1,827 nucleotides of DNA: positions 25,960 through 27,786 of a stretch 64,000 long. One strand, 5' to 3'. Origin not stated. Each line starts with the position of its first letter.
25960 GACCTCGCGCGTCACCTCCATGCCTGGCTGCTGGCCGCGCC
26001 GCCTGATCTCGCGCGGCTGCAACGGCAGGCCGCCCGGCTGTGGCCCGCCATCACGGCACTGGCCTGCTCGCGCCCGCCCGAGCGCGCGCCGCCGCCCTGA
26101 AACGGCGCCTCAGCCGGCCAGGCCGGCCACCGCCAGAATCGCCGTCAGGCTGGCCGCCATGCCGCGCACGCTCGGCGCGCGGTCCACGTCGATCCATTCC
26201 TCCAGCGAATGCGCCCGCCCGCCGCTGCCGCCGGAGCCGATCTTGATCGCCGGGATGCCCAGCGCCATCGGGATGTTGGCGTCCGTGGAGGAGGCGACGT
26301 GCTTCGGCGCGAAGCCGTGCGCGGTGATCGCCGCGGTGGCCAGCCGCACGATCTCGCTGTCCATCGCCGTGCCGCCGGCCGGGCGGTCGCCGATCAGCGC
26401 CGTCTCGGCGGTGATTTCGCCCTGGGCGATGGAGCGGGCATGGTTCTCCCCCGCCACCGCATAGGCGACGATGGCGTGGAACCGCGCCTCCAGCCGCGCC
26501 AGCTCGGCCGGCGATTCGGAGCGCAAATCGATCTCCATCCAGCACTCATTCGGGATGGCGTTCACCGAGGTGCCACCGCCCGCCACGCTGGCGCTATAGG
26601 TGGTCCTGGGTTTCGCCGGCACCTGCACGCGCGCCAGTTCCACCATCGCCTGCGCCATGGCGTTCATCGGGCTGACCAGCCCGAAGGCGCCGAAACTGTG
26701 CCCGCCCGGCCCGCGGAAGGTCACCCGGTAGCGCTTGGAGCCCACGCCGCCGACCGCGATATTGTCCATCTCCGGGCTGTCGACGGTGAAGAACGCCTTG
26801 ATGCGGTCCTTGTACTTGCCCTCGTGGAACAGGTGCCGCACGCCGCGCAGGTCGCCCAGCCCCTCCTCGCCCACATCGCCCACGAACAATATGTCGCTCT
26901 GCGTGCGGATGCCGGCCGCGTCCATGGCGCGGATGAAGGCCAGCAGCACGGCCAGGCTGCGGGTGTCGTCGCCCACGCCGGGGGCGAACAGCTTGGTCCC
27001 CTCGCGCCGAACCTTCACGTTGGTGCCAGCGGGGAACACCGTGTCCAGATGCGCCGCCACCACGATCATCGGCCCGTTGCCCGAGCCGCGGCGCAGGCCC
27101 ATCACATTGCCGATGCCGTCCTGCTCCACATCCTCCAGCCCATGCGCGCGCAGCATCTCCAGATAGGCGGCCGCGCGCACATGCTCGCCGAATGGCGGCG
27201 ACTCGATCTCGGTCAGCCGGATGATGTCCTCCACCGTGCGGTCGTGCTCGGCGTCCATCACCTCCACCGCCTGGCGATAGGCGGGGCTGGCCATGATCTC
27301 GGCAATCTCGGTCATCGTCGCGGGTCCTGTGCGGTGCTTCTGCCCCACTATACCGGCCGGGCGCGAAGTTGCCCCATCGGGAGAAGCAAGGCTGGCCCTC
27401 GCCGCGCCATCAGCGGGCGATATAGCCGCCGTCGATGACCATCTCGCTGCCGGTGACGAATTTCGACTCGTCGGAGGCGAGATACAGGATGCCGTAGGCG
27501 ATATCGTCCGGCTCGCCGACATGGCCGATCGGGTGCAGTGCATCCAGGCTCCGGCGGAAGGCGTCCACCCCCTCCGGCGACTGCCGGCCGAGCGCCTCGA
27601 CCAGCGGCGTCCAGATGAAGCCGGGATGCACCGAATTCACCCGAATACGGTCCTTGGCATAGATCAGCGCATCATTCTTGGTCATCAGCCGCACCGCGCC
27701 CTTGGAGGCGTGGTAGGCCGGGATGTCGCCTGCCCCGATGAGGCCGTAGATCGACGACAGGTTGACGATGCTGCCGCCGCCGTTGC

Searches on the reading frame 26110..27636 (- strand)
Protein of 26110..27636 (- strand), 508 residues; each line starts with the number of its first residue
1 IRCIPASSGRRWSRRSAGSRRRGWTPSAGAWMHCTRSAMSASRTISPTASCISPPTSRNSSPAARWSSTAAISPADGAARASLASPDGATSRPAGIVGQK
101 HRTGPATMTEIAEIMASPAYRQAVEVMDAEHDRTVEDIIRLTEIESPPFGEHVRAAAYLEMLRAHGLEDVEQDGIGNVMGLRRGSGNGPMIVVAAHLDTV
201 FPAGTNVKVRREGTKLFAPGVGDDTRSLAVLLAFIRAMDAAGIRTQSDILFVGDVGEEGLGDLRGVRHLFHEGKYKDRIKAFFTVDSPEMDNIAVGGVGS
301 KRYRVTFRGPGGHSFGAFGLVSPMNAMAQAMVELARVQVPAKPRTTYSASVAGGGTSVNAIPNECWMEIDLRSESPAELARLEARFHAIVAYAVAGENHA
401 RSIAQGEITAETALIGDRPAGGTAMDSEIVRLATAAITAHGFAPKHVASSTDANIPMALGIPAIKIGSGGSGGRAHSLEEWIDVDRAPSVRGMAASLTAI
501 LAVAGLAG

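Call 72: search_protein_families(library=pfam, proteins=[window:26110-27636:-], max_evalue=0.00001)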
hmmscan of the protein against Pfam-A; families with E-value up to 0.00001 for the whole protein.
window:26110-27636:- (508 aa): 3 families
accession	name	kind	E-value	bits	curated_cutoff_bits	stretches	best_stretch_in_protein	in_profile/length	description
PF01546.33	Peptidase_M20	-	5.5e-19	69.3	24.6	1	193-487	2-193/206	Peptidase family M20/M25/M40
PF07687.19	M20_dimer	-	7.7e-10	39.1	21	1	299-391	5-100/107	Peptidase dimerisation domain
PF04389.22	Peptidase_M28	-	1.4e-08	35.1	21.3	1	177-288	1-95/193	Peptidase family M28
